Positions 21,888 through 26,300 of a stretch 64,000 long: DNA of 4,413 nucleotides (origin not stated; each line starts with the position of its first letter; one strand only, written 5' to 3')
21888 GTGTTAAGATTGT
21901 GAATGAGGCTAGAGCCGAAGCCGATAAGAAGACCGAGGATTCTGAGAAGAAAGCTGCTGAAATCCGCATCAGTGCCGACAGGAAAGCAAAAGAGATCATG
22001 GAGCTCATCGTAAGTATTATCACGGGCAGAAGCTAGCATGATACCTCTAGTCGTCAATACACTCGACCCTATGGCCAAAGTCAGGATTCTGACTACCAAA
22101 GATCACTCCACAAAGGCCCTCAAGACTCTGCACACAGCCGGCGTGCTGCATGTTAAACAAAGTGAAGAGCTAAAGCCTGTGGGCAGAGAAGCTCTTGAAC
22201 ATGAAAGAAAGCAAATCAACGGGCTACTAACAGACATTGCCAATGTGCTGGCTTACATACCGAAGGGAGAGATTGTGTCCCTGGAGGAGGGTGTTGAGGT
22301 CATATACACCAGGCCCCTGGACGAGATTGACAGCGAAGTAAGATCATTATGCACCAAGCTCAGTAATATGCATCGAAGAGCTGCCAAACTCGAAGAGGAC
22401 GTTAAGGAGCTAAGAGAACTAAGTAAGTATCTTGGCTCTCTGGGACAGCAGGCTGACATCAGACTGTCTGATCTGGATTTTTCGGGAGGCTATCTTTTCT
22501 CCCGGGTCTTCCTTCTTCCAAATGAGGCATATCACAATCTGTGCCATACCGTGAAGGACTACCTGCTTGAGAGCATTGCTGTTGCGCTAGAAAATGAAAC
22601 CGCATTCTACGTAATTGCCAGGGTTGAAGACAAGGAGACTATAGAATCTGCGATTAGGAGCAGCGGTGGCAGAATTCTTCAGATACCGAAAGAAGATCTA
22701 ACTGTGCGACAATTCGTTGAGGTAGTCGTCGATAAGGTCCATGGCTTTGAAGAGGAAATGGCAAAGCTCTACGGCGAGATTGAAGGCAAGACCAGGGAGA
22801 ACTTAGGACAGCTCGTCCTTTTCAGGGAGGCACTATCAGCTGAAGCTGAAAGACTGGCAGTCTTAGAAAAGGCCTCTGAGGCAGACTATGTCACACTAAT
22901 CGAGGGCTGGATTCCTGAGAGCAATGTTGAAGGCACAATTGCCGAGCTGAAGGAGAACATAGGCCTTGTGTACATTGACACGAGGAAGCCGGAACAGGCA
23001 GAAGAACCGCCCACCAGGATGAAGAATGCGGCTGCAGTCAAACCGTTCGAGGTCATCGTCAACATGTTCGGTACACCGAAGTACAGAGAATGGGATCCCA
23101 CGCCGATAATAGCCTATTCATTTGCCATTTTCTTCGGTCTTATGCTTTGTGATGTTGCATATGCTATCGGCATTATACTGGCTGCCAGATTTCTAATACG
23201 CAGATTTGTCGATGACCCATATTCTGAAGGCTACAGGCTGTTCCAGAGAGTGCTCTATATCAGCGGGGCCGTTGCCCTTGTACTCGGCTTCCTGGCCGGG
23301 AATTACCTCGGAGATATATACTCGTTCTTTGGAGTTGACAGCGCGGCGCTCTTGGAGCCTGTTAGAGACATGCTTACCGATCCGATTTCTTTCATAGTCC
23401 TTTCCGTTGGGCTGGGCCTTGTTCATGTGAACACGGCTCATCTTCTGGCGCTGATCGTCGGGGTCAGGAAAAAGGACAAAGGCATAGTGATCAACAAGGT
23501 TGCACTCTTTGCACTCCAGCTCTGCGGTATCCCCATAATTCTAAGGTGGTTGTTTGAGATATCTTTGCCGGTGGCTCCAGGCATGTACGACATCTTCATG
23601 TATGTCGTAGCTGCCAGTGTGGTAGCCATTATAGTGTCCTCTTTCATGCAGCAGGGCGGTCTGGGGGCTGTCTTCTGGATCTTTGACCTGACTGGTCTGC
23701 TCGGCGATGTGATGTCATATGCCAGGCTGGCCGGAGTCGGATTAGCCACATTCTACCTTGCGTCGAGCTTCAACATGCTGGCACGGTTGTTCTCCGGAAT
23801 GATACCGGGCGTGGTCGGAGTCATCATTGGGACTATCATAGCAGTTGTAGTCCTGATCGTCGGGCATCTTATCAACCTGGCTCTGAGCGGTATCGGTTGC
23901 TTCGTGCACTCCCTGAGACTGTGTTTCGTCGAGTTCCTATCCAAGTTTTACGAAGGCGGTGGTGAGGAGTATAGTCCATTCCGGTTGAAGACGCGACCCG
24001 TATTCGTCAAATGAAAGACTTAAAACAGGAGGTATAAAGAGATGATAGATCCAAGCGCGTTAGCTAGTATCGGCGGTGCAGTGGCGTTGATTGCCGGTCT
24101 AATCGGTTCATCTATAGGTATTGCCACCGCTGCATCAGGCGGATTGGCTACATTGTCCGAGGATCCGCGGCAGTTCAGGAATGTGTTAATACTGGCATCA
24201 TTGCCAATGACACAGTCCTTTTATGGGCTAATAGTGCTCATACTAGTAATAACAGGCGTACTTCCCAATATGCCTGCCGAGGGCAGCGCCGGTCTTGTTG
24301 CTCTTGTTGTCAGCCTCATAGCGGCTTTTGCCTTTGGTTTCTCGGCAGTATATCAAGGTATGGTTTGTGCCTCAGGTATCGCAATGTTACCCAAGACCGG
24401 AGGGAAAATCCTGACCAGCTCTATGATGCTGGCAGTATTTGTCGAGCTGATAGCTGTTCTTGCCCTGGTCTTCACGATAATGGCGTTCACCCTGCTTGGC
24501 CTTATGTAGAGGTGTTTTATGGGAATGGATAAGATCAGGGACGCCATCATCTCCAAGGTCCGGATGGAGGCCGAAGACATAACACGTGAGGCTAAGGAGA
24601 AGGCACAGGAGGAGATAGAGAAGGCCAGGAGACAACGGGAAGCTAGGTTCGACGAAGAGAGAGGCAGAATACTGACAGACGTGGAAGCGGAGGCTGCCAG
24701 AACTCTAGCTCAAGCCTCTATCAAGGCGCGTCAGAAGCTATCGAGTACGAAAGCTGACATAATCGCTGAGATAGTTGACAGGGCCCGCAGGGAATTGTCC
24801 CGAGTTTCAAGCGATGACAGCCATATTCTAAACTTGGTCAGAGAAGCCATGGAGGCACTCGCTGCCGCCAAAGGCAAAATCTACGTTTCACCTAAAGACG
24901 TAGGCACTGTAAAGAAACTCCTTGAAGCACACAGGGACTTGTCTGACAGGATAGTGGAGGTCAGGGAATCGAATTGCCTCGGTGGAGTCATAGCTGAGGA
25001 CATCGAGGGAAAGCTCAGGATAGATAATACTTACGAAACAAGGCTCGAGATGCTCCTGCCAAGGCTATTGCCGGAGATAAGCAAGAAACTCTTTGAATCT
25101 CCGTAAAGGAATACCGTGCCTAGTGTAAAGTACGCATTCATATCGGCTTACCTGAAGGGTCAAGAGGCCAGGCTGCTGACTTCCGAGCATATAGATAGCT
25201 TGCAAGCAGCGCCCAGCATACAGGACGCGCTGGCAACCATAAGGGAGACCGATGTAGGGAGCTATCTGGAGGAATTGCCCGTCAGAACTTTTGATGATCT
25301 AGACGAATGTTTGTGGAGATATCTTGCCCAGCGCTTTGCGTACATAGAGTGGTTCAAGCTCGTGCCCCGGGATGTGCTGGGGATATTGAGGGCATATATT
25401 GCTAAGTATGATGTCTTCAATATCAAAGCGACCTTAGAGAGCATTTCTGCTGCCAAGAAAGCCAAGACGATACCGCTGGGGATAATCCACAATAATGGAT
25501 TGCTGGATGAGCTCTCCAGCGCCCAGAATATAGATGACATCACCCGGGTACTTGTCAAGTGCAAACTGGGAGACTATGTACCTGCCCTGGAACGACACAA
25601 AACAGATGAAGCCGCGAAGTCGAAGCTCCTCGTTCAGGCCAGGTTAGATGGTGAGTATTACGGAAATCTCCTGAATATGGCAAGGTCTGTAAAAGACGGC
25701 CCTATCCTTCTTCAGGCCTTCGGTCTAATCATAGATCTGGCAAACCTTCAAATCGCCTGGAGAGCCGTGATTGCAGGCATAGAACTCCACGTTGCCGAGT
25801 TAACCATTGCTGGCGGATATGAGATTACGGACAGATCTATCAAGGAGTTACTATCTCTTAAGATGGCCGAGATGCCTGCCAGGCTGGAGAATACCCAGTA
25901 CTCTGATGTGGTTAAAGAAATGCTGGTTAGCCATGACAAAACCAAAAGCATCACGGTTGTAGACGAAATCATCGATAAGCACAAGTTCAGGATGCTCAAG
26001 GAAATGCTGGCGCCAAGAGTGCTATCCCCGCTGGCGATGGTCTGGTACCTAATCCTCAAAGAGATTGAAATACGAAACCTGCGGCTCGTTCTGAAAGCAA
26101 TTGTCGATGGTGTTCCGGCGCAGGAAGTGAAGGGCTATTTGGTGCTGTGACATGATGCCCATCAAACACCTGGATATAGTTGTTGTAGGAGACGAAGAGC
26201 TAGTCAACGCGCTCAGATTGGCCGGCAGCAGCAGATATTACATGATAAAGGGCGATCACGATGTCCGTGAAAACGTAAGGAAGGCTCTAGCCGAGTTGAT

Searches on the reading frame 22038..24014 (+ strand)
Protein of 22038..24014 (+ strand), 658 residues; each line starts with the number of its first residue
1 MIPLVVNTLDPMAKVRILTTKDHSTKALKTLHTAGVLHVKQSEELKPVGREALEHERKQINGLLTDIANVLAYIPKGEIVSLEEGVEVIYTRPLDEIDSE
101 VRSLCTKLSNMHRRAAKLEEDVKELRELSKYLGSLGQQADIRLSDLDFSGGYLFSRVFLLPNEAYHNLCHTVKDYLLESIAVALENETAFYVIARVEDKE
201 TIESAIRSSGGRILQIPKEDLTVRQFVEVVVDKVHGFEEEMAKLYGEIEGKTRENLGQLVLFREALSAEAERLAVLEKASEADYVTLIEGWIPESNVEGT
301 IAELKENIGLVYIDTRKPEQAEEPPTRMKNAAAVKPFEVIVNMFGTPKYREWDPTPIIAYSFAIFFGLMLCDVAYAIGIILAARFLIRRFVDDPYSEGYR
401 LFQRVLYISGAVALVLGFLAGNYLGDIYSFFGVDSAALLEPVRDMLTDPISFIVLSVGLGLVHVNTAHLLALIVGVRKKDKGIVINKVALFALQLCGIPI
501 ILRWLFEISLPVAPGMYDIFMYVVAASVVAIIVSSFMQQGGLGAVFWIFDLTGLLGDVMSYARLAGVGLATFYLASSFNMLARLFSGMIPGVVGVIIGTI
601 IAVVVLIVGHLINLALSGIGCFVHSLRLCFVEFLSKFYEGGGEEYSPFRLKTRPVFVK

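Call 78: search_protein_families(library=ncbifam, proteins=[window:22038-24014:+], max_evalue=1e-10)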
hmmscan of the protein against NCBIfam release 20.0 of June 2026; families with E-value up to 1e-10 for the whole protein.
window:22038-24014:+ (658 aa): 9 families
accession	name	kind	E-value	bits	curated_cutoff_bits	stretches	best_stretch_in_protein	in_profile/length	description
NF004428.0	PRK05771.2-1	equivalog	5.5e-96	322.2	766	1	93-651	116-672/680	V-type ATP synthase subunit I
NF004430.0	PRK05771.2-4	equivalog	3.3e-78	263.9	670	1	11-651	6-640/646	V-type ATP synthase subunit I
NF004434.0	PRK05771.3-3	equivalog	7.4e-60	203.2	777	1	11-653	6-680/686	V-type ATP synthase subunit I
NF004427.0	PRK05771.1-1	equivalog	1.3e-55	189.4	942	1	14-652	32-654/668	V-type ATP synthase subunit I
NF004432.0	PRK05771.3-1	equivalog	4.2e-44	151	1044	1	12-651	7-629/643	V-type ATP synthase subunit I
NF004433.0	PRK05771.3-2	equivalog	5.9e-39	134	1173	2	11-426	6-413/701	V-type ATP synthase subunit I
NF004429.0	PRK05771.2-2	equivalog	2.7e-36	125.5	799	1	11-650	4-605/608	V-type ATP synthase subunit I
NF004435.0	PRK05771.3-4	equivalog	5e-33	114.4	1410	2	186-427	177-416/701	V-type ATP synthase subunit I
NF004431.0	PRK05771.2-5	equivalog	3.5e-22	78.7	851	1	216-434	162-381/649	V-type ATP synthase subunit I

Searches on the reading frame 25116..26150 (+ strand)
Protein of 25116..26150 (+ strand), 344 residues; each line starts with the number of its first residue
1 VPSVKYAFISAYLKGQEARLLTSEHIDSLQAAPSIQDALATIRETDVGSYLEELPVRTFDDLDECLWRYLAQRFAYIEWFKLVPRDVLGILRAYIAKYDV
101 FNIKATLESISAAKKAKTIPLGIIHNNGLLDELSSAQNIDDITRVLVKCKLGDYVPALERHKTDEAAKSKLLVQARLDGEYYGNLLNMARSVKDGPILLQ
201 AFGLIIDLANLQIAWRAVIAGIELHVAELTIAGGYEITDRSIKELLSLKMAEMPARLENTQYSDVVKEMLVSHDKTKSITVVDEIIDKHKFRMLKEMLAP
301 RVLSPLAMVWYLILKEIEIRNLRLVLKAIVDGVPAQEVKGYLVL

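Call 78: search_protein_families(library=ncbifam, proteins=[window:25116-26150:+], max_evalue=1e-10)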
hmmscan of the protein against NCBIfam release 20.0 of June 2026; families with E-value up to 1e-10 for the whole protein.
window:25116-26150:+ (344 aa): 6 families
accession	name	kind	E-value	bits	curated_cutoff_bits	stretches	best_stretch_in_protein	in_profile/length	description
TIGR02923.1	AhaC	equivalog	3.7e-45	154.7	240.5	1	4-343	3-348/348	ATP synthase A1 subunit C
NF002267.0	PRK01198.1-3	equivalog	2.3e-37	129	488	1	5-343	47-389/390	V-type ATP synthase subunit C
NF002268.0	PRK01198.1-4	equivalog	5.8e-28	98.1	381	1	3-344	8-346/346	V-type ATP synthase subunit C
NF002266.0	PRK01198.1-2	equivalog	1.7e-26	93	270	1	3-342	3-328/333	V-type ATP synthase subunit C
NF002269.0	PRK01198.1-5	equivalog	2.8e-26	92.5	574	1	6-339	35-362/369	V-type ATP synthase subunit C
NF002265.0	PRK01198.1-1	equivalog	2e-16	60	534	1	61-343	65-350/352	V-type ATP synthase subunit C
